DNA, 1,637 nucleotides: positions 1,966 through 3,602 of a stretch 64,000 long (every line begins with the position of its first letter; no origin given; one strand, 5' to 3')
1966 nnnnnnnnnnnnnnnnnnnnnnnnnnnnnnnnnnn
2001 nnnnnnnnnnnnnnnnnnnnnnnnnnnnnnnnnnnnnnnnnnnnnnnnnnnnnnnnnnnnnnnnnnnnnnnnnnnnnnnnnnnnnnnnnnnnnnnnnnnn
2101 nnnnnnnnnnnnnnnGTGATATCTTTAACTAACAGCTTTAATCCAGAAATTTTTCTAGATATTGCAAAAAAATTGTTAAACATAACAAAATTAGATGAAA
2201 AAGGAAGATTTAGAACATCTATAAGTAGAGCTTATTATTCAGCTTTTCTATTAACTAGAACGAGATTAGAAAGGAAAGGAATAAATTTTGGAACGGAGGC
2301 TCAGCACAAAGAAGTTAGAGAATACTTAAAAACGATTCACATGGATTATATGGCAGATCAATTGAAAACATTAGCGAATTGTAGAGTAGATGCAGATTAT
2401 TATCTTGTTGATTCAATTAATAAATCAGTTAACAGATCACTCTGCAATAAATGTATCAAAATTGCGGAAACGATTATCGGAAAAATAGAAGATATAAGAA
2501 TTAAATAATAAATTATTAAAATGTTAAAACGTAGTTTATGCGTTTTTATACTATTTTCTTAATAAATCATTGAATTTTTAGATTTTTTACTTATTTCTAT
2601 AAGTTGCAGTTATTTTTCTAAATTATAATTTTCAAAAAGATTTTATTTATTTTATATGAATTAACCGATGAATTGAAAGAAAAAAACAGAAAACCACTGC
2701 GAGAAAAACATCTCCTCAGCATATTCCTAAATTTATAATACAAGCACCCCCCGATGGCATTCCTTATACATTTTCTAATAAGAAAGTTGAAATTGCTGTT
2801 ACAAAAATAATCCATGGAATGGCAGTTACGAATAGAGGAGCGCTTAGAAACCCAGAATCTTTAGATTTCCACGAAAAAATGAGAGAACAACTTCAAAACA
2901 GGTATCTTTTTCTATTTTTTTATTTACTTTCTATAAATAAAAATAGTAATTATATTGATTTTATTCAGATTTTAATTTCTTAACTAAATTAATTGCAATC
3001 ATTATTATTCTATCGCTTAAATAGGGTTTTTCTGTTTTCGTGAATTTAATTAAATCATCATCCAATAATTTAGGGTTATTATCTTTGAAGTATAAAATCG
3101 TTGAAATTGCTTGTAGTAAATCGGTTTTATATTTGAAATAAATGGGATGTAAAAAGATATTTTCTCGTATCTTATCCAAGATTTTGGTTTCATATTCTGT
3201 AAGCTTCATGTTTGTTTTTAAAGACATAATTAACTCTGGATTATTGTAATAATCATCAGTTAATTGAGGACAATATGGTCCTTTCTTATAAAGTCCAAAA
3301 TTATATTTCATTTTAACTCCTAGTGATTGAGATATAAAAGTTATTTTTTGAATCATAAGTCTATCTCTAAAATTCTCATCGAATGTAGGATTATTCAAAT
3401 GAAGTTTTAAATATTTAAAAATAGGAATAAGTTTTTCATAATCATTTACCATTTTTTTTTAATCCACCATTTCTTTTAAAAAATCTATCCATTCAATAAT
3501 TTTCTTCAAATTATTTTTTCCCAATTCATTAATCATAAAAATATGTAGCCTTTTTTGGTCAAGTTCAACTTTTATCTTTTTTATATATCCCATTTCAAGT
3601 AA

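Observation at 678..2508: Translationally coupled three-gene cassette ending in a HEPN-like protein, with no recognisable partner enzyme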

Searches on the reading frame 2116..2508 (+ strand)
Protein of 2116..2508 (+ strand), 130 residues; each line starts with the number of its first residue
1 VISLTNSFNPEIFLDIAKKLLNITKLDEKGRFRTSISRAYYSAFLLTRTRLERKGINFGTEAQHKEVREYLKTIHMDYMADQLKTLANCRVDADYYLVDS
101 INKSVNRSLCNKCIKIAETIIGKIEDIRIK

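Call 3: search_protein_families(library=pfam, proteins=[window:2116-2508:+], max_evalue=1)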
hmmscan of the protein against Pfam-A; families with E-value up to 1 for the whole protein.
window:2116-2508:+ (130 aa): 1 family
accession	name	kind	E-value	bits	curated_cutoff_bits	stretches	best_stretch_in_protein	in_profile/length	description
PF05168.19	HEPN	-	3.2e-08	34.2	22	1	14-126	5-116/117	HEPN domain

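Call 4: search_protein_families(library=padloc, proteins=[window:2116-2508:+], max_evalue=1)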
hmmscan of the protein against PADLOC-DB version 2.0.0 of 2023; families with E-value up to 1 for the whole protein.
window:2116-2508:+ (130 aa): 1 family
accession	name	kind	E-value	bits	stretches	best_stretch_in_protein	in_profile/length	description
PDLC02923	HEPN_IX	-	0.00061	17.9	1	29-93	20-83/161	-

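Call 5: search_protein_families(library=ncbifam, proteins=[window:2116-2508:+], max_evalue=1)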
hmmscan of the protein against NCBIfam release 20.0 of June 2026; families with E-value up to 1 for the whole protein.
window:2116-2508:+ (130 aa): 1 family
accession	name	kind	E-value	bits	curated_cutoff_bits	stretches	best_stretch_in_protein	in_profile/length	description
NF010935.0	PRK14355.1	equivalog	0.033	12.8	718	1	61-119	165-223/459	bifunctional UDP-N-acetylglucosamine diphosphorylase/glucosamine-1-phosphate N-acetyltransferase GlmU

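Call 8: find_encoding_contigs(protein=window:2116-2508:+, flank=10000, max_places=10)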
Protein window:2116-2508:+ (130 aa): 1 contig read that carries it; 1 place shown.
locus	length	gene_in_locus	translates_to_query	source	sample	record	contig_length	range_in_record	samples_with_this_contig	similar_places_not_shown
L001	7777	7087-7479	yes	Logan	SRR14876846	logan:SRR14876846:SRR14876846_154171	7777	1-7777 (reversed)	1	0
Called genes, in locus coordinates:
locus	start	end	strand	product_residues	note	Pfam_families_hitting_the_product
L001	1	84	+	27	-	?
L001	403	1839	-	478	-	-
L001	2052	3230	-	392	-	PF04326:SLFN_AlbA_2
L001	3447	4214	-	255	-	PF18735:HEPN_RiboL-PSP (weak)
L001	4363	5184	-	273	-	PF12686:DUF3800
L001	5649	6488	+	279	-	-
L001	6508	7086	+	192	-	-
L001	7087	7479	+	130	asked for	PF05168:HEPN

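Call 14: find_homologous_proteins(query=window:2116-2508:+, max_evalue=0.01)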
Query window:2116-2508:+ (130 aa): 35 proteins with E <= 0.01 among 50 candidates.
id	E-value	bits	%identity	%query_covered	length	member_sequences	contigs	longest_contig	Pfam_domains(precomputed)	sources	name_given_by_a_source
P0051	3.5e-78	278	100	100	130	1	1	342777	PF05168.20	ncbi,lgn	-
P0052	9.0e-53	196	75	97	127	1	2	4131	PF05168.20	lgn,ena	-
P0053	1.1e-51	192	73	99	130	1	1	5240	PF05168.20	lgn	-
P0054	1.7e-51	192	73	98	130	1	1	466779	PF05168.20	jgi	-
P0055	8.2e-51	189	72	97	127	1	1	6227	PF05168.20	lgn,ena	-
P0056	1.2e-50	189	72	97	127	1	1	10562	PF05168.20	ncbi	-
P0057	2.2e-50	188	80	85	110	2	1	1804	PF05168.20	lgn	-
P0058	1.3e-47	179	70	97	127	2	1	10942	PF05168.20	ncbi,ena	-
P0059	1.7e-47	179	72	100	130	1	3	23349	PF05168.20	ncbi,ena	-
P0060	1.9e-47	179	70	100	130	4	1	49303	PF05168.20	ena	-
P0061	4.0e-47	178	71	95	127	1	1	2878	PF05168.20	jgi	-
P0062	7.4e-47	177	69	96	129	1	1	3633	PF05168.20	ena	-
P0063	8.5e-47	176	78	73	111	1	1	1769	PF05168.20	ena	-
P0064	1.4e-46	176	72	98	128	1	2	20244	-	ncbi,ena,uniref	ncbi:hypothetical protein LCGC14_0586900 [marine sediment metagenome]|uniref:HEPN domain-containing 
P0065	1.7e-46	175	73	95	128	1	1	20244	-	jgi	-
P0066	3.2e-46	175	68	99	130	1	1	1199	PF05168.20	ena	-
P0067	4.8e-46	174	69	98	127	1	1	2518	PF05168.20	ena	-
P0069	1.2e-45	173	67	93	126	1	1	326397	PF05168.20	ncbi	-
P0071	2.3e-45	172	68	88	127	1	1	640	PF05168.20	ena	-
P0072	2.3e-44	169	67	98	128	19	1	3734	PF05168.20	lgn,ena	-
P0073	2.6e-44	168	73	88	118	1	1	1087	PF05168.20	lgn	-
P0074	2.7e-44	168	66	95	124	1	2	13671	PF05168.20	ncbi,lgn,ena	-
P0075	9.1e-43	163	65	98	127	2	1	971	PF05168.20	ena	-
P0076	1.6e-42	163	63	87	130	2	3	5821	PF05168.20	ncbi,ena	-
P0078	1.5e-39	153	71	70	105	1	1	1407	PF05168.20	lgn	-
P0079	2.5e-36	143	60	92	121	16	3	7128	PF05168.20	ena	-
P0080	4.5e-30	123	55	88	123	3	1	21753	PF05168.20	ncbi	-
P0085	2.5e-3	36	29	92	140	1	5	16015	-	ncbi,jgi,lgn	jgi:hypothetical protein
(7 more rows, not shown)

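Call 22: search_solved_structures(query=window:2116-2508:+, max_evalue=10, show_alignments=3)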
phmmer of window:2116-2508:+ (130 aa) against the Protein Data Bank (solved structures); distinct sequences matched with E-value up to 10: 0.

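Call 23: find_encoding_contigs(protein=P0080, flank=8000, max_places=3)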
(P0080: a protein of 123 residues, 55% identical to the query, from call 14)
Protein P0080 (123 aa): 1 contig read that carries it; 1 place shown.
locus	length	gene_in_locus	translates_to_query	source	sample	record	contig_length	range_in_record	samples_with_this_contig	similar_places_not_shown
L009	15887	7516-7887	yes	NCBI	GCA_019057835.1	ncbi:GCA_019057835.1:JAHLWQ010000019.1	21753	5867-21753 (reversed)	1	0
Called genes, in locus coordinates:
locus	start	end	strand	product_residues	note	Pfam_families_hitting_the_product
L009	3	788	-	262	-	?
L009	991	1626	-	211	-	PF00551:Formyl_trans_N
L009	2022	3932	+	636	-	PF17214:KH_TffA, PF07650:KH_2 (weak), PF00753:Lactamase_B, PF16661:Lactamase_B_6, PF23023:Anti-Pycsar_Apyc1, PF12706:Lactamase_B_2, PF10996:Beta-Casp, PF07521:RMMBL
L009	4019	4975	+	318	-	PF12801:Fer4_5, PF00037:Fer4 (faint), PF13187:Fer4_9 (weak)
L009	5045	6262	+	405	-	PF01966:HD (weak)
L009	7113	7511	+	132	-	-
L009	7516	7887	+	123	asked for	PF05168:HEPN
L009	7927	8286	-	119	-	PF13616:Rotamase_3, PF13145:Rotamase_2 (weak), PF00639:Rotamase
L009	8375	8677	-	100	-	-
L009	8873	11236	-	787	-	PF09756:DDRGK (weak), PF09743:E3_UFM1_ligase, PF01399:PCI, PF03997:VPS28 (weak)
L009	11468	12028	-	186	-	PF13386:DsbD_2 (weak)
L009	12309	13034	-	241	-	PF00977:His_biosynth, PF02581:TMP-TENI (faint), PF01207:Dus (faint)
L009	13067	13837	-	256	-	-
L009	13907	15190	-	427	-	PF09594:GT87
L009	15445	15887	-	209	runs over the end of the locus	-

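Call 24: find_encoding_contigs(protein=P0085, flank=8000, max_places=4)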
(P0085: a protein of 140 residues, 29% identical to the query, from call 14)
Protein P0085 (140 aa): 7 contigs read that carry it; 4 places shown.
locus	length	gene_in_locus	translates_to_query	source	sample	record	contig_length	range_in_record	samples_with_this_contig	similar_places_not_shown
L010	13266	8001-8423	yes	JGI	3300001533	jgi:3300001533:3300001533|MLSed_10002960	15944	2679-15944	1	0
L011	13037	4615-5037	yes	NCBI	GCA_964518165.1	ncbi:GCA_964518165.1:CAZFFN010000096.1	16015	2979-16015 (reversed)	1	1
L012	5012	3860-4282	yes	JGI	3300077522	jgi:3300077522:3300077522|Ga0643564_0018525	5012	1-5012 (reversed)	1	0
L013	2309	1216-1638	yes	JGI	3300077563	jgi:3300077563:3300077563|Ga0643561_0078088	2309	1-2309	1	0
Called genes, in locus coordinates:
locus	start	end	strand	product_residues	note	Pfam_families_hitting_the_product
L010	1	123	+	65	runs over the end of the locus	-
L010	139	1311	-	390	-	-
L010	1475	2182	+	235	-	PF00239:Resolvase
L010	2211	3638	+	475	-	PF00589:Phage_integrase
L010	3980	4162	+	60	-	-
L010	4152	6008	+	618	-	PF27228:MTBMA_p00010_2nd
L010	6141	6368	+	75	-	-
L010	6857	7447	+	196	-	-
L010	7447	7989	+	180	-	-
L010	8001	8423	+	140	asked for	-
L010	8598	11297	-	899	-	PF04313:HSDR_N (faint), PF02384:N6_Mtase, PF01170:UPF0020 (faint), PF20473:MmeI_Mtase, PF07669:Eco57I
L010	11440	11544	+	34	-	-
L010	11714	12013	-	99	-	-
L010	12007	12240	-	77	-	-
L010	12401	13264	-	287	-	?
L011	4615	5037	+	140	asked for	-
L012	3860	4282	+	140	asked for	-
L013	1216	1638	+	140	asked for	-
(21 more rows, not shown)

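Call 25: find_encoding_contigs(protein=P0079, flank=8000, max_places=3)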
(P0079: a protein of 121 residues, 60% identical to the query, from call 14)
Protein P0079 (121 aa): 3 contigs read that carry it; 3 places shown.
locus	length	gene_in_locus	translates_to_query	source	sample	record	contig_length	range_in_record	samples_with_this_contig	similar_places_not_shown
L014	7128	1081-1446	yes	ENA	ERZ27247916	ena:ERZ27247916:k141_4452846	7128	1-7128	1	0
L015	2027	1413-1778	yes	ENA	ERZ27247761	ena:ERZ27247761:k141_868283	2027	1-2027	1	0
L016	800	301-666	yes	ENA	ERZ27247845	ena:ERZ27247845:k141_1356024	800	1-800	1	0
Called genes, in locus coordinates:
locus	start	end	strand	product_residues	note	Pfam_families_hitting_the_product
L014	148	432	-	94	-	-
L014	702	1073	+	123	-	-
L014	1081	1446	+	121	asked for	PF05168:HEPN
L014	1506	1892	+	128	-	-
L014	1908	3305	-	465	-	PF01409:tRNA-synt_2d (weak), PF13393:tRNA-synt_His, PF00587:tRNA-synt_2b, PF03129:HGTP_anticodon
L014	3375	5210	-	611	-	-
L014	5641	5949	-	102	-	-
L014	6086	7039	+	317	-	PF00892:EamA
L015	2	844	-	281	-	?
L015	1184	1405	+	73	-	-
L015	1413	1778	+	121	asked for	PF05168:HEPN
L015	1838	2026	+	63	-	?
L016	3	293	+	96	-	?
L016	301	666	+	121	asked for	PF05168:HEPN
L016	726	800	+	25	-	?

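Call 45: search_protein_families(library=pfam, proteins=[L010:7447-7989:+, L010:6857-7447:+], max_evalue=1)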
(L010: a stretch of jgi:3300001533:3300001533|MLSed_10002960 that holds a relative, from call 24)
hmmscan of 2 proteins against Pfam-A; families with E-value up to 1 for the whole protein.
L010:7447-7989:+ (180 aa): 1 family
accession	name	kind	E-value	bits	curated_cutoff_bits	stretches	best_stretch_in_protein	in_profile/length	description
PF16434.10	DUF5031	-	0.034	13.6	25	1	68-150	57-133/362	Domain of unknown function (DUF5031)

L010:6857-7447:+ (196 aa): 1 family
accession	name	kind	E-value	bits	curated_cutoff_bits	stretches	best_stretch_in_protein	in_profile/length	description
PF23594.1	RPN11_C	-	0.13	12.8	27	1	69-106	11-51/80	26S proteasome regulatory subunit RPN11 C-terminal domain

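Call 46: search_protein_families(library=pfam, proteins=[L010:8001-8423:+, L009:7113-7511:+], max_evalue=1)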
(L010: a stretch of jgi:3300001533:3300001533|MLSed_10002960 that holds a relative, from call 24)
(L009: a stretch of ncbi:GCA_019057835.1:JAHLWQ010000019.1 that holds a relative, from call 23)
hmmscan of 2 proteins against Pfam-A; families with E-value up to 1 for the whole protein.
L010:8001-8423:+ (140 aa): 1 family
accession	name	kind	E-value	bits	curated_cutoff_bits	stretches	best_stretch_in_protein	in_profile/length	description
PF05168.19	HEPN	-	3.3e-05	24.4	22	1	5-137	2-115/117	HEPN domain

L009:7113-7511:+ (132 aa): 1 family
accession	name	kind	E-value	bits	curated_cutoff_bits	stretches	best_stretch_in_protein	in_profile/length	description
PF12078.13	DUF3557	-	0.038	14.4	26.2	1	2-85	21-106/154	Domain of unknown function (DUF3557)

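Call 51: search_solved_structures(query=A3, max_evalue=10, show_alignments=3)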
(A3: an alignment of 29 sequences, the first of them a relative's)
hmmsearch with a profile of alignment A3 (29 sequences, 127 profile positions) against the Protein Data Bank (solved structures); distinct sequences matched with E-value up to 10: 8.
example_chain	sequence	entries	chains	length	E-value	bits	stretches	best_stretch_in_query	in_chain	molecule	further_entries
6xr1_A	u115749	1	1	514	0.00081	22.7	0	82-125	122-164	dTor_9x57R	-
9xbd_A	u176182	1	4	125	0.0019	21.5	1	21-120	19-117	HEPN domain-containing protein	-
36ht_I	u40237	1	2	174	0.0038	20.5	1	27-83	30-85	Retron-Kva2 HEPN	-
6xr2_A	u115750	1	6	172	0.0088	19.4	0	82-125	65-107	dTor_3x57R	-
9xbc_A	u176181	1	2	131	0.015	18.6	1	21-120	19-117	HEPN domain-containing protein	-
5cwf_A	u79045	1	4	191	0.12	15.7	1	61-109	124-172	Designed helical repeat protein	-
2hsb_A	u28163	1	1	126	0.36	14.2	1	16-111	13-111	Hypothetical UPF0332 protein AF0298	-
1awc_B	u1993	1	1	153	0.87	12.9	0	44-76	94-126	PROTEIN (GA BINDING PROTEIN BETA 1)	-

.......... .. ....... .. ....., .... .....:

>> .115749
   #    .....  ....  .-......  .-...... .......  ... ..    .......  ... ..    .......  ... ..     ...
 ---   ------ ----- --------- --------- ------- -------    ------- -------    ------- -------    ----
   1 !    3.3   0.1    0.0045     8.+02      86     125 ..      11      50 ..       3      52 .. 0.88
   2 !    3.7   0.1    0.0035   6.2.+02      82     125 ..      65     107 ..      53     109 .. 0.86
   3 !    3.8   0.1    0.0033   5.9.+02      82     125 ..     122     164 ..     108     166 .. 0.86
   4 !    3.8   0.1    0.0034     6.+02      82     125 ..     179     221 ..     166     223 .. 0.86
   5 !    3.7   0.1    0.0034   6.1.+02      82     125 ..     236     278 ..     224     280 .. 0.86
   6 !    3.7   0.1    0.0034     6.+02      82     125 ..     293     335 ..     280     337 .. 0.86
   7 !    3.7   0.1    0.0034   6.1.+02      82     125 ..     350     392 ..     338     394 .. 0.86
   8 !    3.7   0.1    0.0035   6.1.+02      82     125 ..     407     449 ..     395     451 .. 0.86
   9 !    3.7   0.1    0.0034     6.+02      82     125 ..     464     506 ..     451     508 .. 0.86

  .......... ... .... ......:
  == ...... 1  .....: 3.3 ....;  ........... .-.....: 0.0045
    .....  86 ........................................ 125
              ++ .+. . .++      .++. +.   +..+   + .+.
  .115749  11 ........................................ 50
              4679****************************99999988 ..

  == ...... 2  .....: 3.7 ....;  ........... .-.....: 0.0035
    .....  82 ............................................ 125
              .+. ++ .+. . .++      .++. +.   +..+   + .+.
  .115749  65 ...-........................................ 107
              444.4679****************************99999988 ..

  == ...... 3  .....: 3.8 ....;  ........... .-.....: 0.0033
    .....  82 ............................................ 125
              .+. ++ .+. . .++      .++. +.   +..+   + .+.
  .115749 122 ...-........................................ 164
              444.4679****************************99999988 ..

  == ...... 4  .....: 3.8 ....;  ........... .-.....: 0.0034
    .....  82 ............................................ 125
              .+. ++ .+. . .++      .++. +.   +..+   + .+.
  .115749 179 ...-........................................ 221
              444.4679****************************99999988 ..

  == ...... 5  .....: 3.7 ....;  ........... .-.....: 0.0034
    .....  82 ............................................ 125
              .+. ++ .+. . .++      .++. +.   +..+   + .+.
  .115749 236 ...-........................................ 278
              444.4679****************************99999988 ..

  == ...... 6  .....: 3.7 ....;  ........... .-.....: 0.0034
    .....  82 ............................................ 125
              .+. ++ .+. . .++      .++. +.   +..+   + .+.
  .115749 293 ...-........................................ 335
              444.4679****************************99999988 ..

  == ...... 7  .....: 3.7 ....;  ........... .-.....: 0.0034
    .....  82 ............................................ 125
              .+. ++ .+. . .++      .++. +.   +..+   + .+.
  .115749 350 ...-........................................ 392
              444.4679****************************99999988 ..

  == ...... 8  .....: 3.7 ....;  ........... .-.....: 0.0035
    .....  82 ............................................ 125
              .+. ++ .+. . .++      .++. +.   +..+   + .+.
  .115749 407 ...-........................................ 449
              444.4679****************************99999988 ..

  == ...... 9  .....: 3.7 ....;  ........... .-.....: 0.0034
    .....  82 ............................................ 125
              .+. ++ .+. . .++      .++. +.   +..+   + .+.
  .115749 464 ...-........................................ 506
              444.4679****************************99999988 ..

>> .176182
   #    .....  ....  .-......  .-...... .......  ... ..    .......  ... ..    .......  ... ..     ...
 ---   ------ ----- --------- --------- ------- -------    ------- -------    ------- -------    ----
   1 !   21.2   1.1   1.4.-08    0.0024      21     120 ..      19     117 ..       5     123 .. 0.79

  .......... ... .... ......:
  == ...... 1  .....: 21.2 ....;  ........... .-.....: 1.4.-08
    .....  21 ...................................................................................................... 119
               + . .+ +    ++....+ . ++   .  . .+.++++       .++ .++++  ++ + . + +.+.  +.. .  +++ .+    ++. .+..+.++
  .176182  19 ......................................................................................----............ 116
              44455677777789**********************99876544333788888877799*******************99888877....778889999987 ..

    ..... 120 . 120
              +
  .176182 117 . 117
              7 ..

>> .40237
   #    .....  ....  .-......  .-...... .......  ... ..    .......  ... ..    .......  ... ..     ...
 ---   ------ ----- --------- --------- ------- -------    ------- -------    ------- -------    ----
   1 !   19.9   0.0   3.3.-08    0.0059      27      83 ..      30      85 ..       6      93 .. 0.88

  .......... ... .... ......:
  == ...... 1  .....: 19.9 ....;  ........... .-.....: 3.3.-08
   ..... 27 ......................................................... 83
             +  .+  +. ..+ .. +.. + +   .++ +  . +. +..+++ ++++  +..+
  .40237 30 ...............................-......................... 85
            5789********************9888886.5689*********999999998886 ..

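Call 79: search_protein_families(library=phrogs, proteins=[window:2116-2508:+], max_evalue=0.01)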
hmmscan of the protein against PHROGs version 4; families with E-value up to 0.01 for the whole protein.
window:2116-2508:+ (130 aa): 1 family
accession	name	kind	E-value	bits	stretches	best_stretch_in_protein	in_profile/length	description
phrog_5176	-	unknown function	2.3e-12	47.8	1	11-125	6-127/132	-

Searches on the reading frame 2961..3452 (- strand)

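Call 3: search_protein_families(library=pfam, proteins=[window:2961-3452:-], max_evalue=1)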
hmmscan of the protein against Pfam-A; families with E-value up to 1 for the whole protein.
window:2961-3452:- (163 aa): 0 families

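Call 4: search_protein_families(library=padloc, proteins=[window:2961-3452:-], max_evalue=1)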
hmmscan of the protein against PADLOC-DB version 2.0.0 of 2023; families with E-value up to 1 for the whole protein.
window:2961-3452:- (163 aa): 1 family
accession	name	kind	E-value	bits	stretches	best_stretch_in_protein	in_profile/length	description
PDLC02990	DarG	-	0.00038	18.1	1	26-71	177-222/329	-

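Call 5: search_protein_families(library=ncbifam, proteins=[window:2961-3452:-], max_evalue=1)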
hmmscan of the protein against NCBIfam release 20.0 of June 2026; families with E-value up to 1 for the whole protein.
window:2961-3452:- (163 aa): 1 family
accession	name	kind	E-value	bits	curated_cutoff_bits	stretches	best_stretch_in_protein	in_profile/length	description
NF048014.1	antitoxin_DarG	equivalog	0.1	11.8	250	1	27-68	185-226/338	type II toxin-antitoxin system antitoxin DNA ADP-ribosyl glycohydrolase DarG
